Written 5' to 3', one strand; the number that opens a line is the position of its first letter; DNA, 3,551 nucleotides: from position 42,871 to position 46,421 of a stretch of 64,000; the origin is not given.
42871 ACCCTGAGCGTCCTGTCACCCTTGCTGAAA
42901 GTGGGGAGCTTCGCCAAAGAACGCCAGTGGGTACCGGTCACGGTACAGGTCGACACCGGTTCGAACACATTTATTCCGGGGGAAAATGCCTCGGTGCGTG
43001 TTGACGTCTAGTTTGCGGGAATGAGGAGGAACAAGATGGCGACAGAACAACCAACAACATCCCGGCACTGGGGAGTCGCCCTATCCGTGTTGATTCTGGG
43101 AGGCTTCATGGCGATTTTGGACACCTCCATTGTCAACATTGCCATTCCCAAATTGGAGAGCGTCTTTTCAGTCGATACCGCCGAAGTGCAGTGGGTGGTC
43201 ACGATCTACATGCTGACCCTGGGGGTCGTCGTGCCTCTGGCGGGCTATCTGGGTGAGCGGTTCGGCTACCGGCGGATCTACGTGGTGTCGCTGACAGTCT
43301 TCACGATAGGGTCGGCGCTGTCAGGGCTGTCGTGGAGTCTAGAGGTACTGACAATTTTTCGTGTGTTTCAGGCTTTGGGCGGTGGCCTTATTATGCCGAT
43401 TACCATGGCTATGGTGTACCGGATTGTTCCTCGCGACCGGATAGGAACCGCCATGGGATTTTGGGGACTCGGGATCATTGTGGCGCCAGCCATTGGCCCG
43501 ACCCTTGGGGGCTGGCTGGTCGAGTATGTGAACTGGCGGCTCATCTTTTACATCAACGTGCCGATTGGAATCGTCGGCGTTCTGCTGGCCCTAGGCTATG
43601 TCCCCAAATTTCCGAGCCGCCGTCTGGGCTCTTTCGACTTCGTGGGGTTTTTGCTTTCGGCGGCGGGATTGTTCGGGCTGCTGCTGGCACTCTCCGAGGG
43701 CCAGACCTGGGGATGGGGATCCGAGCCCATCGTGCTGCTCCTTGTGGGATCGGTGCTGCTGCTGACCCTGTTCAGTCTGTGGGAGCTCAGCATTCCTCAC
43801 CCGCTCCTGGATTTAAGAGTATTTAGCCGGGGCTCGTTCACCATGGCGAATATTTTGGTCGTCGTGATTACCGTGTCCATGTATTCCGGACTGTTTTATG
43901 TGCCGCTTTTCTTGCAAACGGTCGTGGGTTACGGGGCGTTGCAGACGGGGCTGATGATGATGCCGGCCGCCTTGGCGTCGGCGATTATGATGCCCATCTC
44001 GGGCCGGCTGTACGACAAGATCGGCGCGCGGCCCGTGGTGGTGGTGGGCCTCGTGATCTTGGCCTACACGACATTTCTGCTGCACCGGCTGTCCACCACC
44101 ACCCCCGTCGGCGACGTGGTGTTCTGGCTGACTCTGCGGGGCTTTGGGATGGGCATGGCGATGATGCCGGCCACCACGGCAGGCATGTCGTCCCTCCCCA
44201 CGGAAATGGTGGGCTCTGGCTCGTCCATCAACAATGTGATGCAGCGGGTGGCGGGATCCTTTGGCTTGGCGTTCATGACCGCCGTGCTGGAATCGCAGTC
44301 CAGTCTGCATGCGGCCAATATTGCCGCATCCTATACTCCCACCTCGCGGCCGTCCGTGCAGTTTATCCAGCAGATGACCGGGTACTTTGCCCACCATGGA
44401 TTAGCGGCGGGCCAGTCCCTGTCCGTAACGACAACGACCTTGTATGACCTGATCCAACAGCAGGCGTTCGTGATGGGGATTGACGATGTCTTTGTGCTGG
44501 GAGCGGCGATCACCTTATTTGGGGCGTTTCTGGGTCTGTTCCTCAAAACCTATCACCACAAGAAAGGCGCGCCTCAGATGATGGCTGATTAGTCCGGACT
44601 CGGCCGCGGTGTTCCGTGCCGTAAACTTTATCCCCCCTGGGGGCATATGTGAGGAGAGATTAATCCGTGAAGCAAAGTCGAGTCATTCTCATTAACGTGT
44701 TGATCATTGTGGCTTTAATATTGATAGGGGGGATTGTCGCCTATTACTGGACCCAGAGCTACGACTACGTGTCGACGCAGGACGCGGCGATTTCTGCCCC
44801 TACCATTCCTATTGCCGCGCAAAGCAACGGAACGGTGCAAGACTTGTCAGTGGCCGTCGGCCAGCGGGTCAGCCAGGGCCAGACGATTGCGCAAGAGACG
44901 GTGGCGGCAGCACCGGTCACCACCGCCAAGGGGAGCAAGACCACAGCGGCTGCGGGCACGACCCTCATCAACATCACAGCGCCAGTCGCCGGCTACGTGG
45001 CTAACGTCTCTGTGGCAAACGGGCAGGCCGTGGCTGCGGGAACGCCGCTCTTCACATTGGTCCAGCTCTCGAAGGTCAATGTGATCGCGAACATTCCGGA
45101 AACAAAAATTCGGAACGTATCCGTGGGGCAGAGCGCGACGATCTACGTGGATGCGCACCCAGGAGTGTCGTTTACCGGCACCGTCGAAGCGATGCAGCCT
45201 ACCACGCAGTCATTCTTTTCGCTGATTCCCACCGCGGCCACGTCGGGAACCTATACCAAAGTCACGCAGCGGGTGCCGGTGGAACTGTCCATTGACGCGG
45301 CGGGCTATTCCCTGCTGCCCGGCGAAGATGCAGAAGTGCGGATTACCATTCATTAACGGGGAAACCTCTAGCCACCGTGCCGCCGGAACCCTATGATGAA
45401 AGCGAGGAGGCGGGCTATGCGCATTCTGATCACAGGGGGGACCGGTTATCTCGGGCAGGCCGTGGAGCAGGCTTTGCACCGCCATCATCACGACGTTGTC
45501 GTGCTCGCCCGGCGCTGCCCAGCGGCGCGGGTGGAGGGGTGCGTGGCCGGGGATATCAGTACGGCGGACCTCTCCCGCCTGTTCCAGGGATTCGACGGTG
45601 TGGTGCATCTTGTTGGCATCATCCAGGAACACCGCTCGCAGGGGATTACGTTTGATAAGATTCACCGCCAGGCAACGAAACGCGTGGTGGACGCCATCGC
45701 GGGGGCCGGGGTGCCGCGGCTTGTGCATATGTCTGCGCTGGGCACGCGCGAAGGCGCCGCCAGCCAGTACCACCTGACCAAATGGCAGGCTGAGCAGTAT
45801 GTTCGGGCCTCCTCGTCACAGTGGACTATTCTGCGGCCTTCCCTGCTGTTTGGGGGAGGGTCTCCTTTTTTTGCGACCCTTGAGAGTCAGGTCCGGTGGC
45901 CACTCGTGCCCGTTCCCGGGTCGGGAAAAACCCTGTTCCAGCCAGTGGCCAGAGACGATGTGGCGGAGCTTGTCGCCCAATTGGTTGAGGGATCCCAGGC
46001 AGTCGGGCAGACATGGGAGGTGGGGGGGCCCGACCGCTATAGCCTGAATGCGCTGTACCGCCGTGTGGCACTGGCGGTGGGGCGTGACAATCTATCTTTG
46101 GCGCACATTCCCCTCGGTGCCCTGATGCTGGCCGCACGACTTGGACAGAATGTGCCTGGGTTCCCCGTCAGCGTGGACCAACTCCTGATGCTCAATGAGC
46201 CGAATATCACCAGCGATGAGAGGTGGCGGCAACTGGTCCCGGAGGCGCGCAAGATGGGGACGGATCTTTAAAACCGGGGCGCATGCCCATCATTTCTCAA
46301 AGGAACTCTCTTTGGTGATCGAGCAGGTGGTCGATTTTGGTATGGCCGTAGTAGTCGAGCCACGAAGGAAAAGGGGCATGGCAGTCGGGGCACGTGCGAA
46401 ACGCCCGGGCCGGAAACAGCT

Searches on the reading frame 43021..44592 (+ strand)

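Call 3: search_protein_families(library=pfam, proteins=[window:43021-44592:+], max_evalue=1)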
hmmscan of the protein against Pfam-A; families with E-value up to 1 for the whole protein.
window:43021-44592:+ (523 aa): 4 families
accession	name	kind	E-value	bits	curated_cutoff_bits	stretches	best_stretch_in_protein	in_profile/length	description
PF07690.21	MFS_1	-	1.4e-60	205.5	33.4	1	24-415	1-346/347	Major Facilitator Superfamily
PF00083.30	Sugar_tr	-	9.8e-07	28.4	22.3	1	23-189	4-187/452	Sugar (and other) transporter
PF05977.19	MFS_3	-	6.8e-06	25.2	27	1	56-191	50-186/524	Transmembrane secretion effector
PF13347.12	MFS_2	-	2.5e-05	23.4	27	2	46-170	252-384/427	MFS/sugar transport protein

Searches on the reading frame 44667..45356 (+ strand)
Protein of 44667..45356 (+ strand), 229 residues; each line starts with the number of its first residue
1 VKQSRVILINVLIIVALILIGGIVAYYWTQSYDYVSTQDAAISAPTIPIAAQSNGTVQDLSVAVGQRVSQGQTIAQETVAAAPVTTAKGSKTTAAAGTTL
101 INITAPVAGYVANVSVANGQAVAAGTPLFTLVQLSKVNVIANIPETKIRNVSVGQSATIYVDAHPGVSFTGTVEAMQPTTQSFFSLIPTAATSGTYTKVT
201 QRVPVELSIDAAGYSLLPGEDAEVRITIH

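Call 3: search_protein_families(library=pfam, proteins=[window:44667-45356:+], max_evalue=1)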
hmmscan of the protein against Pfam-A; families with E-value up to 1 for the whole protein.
window:44667-45356:+ (229 aa): 9 families
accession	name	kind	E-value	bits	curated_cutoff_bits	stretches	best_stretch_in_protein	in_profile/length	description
PF16576.10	HlyD_D23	-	6.2e-23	81.6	30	2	99-181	107-189/214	Barrel-sandwich domain of CusB or HlyD membrane-fusion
PF13437.12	HlyD_3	-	2.9e-17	63.8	22.2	2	103-216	2-103/106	HlyD family secretion protein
PF13533.13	Biotin_lipoyl_2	-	4.9e-13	49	29.8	2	101-131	1-31/32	Biotin-lipoyl like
PF00364.28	Biotin_lipoyl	-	3.8e-10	39.9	22.1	2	102-131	44-73/73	Biotin-requiring enzyme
PF00529.27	CusB_dom_1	-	4.4e-05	24.1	26.5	1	52-216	12-74/89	Cation efflux system protein CusB domain 1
PF13375.12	RnfC_N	-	0.00056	20.3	25.6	1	50-84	34-69/101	RnfC Barrel sandwich hybrid domain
PF05896.17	NQRA_N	-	0.033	14.8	25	0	112-154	40-81/94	NqrA N-terminal barrel-sandwich hybrid domain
PF01551.29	Peptidase_M23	-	0.093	13.4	28.7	1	57-76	52-71/96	Peptidase family M23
PF03793.24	PASTA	-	0.31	11.5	23.2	0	53-74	37-58/64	PASTA domain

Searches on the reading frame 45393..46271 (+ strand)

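Call 3: search_protein_families(library=pfam, proteins=[window:45393-46271:+], max_evalue=1)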
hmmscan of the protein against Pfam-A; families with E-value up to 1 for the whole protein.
window:45393-46271:+ (292 aa): 10 families
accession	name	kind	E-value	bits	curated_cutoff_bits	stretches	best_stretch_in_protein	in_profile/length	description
PF01370.27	Epimerase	-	9.7e-19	68.2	20.9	1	11-211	1-240/240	NAD dependent epimerase/dehydratase family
PF13460.12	NAD_binding_10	-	2.5e-18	67.1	27.2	1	15-198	1-181/184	NAD(P)H-binding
PF05368.20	NmrA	-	1.1e-11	45.3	27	1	10-207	4-211/298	NmrA-like family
PF04321.23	RmlD_sub_bind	-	1.1e-09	38.3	27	2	124-202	123-201/287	RmlD substrate binding domain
PF01073.25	3Beta_HSD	-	3.1e-08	33.4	22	1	12-116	1-117/280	3-beta hydroxysteroid dehydrogenase/isomerase family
PF07993.18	NAD_binding_4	-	7.6e-08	32.2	20.1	2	113-158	164-211/258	Male sterility protein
PF08659.16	KR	-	0.0017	18.8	22.6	1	11-43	3-35/180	KR domain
PF16363.11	GDP_Man_Dehyd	-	0.04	13.8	27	1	12-45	1-34/332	GDP-mannose 4,6 dehydratase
PF08671.16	SinI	-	0.15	12.3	31.4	1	275-289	2-16/28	Anti-repressor SinI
PF01113.26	DapB_N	-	0.21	12.1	25.6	0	9-47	1-39/124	Dihydrodipicolinate reductase, N-terminus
